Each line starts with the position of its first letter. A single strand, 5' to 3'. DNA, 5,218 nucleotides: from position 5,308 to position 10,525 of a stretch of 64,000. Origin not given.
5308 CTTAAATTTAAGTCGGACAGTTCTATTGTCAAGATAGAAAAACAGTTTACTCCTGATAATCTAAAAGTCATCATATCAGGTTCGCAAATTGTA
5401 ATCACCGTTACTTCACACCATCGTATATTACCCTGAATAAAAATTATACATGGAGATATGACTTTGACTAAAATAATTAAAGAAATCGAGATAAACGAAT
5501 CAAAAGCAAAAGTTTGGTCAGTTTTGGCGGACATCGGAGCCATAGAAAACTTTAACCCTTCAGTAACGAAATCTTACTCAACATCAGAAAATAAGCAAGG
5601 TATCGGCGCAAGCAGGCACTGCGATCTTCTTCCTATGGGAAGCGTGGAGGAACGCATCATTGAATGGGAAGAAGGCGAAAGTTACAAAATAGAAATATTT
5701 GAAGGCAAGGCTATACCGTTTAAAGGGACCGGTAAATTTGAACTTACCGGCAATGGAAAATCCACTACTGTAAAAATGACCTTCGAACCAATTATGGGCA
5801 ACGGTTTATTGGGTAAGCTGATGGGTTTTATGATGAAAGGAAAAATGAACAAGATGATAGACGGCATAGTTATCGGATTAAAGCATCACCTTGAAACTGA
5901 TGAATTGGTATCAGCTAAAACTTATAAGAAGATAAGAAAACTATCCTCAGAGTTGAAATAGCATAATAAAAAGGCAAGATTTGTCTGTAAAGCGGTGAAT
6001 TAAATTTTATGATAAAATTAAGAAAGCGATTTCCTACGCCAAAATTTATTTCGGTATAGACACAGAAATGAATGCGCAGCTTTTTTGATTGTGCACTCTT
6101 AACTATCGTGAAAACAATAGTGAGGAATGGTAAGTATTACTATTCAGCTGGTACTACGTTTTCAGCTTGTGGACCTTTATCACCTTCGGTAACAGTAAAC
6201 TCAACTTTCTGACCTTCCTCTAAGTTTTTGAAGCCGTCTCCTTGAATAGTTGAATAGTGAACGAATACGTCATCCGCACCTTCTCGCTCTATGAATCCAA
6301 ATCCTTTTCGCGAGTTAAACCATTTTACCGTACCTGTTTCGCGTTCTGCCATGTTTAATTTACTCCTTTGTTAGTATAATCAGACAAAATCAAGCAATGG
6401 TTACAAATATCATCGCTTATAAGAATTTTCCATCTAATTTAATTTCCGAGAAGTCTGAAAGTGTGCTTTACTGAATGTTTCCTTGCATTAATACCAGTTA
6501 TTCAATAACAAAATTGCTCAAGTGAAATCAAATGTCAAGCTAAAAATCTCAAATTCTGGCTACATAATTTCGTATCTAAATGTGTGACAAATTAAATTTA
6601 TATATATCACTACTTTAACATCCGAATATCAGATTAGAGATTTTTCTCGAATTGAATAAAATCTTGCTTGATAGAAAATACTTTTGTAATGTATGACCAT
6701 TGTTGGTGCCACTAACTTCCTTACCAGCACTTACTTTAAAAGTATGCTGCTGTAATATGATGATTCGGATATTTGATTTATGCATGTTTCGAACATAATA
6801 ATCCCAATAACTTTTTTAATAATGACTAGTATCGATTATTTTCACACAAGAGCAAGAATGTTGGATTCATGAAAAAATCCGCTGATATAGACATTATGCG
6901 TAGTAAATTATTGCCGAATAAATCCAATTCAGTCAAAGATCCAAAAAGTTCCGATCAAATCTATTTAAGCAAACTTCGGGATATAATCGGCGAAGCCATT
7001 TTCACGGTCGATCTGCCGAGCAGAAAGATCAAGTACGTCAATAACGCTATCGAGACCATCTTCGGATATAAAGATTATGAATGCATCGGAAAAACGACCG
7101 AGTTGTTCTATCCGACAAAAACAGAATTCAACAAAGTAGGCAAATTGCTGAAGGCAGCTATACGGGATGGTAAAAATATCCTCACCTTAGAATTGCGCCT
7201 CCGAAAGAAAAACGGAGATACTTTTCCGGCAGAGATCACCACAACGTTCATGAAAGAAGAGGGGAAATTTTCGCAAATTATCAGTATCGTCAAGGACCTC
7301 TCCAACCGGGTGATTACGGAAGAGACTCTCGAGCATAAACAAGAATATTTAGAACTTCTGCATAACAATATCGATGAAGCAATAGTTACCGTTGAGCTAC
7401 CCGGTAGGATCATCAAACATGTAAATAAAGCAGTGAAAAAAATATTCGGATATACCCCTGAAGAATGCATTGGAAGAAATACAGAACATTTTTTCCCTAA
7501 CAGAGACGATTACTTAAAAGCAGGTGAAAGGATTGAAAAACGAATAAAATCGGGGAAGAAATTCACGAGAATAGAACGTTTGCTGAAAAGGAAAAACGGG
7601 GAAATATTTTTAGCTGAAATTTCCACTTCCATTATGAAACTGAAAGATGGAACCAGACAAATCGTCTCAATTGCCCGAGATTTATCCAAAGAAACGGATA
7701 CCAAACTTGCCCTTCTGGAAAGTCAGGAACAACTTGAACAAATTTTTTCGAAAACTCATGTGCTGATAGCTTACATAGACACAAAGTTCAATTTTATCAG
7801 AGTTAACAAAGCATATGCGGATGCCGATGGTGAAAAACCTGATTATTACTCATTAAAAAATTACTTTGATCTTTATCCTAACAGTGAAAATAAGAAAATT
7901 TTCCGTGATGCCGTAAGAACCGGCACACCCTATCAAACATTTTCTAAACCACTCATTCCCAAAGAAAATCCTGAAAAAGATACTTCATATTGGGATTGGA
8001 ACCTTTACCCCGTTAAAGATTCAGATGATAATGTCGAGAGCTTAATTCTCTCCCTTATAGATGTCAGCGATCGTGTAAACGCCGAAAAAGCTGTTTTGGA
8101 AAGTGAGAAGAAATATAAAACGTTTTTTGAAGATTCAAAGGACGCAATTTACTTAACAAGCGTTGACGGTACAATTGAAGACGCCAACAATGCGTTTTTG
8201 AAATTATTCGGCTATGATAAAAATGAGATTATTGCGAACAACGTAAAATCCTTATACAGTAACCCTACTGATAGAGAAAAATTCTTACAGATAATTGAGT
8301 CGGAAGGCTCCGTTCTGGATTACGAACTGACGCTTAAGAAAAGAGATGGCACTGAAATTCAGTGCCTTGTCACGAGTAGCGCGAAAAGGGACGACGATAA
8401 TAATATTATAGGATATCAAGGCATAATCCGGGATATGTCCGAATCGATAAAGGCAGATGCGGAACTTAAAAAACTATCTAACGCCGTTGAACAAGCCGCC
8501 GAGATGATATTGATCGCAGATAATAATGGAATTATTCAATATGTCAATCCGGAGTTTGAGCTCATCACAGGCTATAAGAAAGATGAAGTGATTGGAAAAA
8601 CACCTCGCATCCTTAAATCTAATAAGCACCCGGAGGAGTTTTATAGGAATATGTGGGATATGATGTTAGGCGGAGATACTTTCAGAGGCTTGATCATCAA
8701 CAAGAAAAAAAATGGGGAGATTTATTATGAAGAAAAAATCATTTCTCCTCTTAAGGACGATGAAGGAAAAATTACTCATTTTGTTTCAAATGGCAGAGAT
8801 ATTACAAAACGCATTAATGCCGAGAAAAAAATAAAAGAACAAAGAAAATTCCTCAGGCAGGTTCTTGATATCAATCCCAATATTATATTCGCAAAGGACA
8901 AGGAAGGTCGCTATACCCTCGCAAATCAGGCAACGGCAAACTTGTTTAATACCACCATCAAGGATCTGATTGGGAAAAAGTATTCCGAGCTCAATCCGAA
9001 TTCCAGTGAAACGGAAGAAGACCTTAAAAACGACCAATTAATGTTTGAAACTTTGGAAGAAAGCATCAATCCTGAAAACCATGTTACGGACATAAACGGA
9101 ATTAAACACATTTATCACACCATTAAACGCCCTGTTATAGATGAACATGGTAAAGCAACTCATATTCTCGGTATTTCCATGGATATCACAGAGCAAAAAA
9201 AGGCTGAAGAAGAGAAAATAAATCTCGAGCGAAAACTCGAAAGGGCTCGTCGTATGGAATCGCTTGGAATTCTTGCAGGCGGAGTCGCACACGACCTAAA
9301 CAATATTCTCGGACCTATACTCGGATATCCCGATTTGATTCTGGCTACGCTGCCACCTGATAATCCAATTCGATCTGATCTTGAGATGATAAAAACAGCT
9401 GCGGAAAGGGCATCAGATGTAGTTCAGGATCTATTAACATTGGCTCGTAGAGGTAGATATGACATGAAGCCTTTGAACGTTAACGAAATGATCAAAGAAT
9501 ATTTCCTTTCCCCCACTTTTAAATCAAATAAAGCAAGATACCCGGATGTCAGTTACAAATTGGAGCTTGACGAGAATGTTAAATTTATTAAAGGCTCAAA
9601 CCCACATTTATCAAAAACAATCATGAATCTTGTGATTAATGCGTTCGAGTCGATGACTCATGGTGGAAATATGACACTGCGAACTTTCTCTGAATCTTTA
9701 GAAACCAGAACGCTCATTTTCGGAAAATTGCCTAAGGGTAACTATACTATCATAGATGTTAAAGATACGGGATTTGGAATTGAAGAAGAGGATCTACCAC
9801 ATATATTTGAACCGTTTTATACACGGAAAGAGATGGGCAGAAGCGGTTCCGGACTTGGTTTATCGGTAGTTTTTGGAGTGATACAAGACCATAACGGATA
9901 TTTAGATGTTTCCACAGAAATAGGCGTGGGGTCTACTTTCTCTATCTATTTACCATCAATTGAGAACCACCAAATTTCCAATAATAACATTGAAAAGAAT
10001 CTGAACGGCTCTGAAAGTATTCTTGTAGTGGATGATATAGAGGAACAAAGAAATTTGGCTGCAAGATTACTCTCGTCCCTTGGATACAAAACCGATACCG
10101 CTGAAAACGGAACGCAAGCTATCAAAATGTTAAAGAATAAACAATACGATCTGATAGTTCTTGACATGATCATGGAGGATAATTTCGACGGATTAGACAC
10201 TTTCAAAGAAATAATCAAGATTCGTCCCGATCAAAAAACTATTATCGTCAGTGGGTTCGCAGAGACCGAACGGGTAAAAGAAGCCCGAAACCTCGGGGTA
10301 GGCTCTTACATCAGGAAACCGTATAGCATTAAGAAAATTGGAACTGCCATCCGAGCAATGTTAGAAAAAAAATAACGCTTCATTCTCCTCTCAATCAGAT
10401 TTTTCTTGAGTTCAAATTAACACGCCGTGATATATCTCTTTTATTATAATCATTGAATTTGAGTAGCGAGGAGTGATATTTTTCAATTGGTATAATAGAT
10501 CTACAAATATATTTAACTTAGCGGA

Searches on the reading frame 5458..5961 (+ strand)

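Call 64: search_protein_families(library=pfam, proteins=[window:5458-5961:+], max_evalue=0.0001)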
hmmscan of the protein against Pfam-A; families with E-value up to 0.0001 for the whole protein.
window:5458-5961:+ (167 aa): 2 families
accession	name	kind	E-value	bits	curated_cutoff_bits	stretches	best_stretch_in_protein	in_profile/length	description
PF10604.15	Polyketide_cyc2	-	1e-12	49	27.4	1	5-146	3-142/142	Polyketide cyclase / dehydrase and lipid transport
PF03364.25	Polyketide_cyc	-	2.8e-05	24.8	23.4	1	17-135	6-123/126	Polyketide cyclase / dehydrase and lipid transport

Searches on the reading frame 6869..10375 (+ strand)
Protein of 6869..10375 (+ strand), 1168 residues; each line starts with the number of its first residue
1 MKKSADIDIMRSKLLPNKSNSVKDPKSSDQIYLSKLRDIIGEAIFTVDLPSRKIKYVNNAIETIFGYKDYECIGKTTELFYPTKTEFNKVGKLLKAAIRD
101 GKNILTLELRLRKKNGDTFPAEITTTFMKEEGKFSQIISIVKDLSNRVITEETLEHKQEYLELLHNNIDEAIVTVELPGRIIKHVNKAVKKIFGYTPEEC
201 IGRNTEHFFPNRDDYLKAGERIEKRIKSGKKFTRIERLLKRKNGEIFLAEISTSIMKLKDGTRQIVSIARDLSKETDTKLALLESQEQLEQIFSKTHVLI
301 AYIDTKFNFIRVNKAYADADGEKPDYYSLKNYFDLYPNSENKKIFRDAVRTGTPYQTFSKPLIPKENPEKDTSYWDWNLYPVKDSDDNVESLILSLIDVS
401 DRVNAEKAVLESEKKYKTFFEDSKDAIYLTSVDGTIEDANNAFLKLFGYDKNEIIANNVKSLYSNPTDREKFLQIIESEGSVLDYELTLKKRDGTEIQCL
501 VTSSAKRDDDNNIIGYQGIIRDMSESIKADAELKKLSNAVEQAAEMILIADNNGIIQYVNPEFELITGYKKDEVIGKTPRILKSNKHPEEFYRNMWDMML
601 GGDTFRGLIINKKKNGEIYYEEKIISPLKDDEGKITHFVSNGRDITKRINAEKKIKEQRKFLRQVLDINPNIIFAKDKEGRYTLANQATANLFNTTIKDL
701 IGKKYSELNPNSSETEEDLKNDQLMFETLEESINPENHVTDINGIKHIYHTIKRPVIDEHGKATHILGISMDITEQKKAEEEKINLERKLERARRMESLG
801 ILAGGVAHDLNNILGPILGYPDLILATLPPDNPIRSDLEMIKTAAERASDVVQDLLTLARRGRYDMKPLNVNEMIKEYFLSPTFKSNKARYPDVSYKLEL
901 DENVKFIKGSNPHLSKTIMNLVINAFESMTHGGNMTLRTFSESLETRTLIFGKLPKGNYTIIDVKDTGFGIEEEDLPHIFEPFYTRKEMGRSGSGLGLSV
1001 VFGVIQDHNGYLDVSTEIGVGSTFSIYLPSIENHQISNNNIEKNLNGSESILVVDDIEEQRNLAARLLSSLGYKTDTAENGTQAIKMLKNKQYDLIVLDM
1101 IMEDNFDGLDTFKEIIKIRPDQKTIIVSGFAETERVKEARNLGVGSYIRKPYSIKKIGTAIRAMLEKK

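Call 64: search_protein_families(library=pfam, proteins=[window:6869-10375:+], max_evalue=0.0001)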
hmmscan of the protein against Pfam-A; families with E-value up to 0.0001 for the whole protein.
window:6869-10375:+ (1168 aa): 10 families
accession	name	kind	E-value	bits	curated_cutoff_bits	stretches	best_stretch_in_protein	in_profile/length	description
PF13426.13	PAS_9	-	5.2e-78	258.4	27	5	425-525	2-103/103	PAS domain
PF00989.32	PAS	-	6.1e-74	245.7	22.6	5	415-523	2-113/113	PAS fold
PF08448.16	PAS_4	-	3.4e-55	185.4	23.1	4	670-777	5-109/110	PAS fold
PF13188.13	PAS_8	-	4.5e-35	118.8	21.8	2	415-462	2-50/65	PAS domain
PF08447.18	PAS_3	-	4e-33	114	25.6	3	558-639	3-86/89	PAS fold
PF00072.30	Response_reg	-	3.5e-22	79.1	30.2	1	1051-1161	1-110/111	Response regulator receiver domain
PF02518.31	HATPase_c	-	5.9e-19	69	26.4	1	912-1029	4-108/111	Histidine kinase-, DNA gyrase B-, and HSP90-like ATPase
PF24820.1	Diguanyl_cycl_sensor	-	2.4e-12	47.2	28.1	0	166-260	3-100/109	Diguanylate cyclase-like sensor domain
PF00512.31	HisKA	-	3.8e-08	33.7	26.9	1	802-861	5-63/66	His Kinase A (phospho-acceptor) domain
PF23198.2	PDE8A_N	-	4.2e-05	23.9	29.6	0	1069-1138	31-100/147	PDE8A-like, N-terminal domain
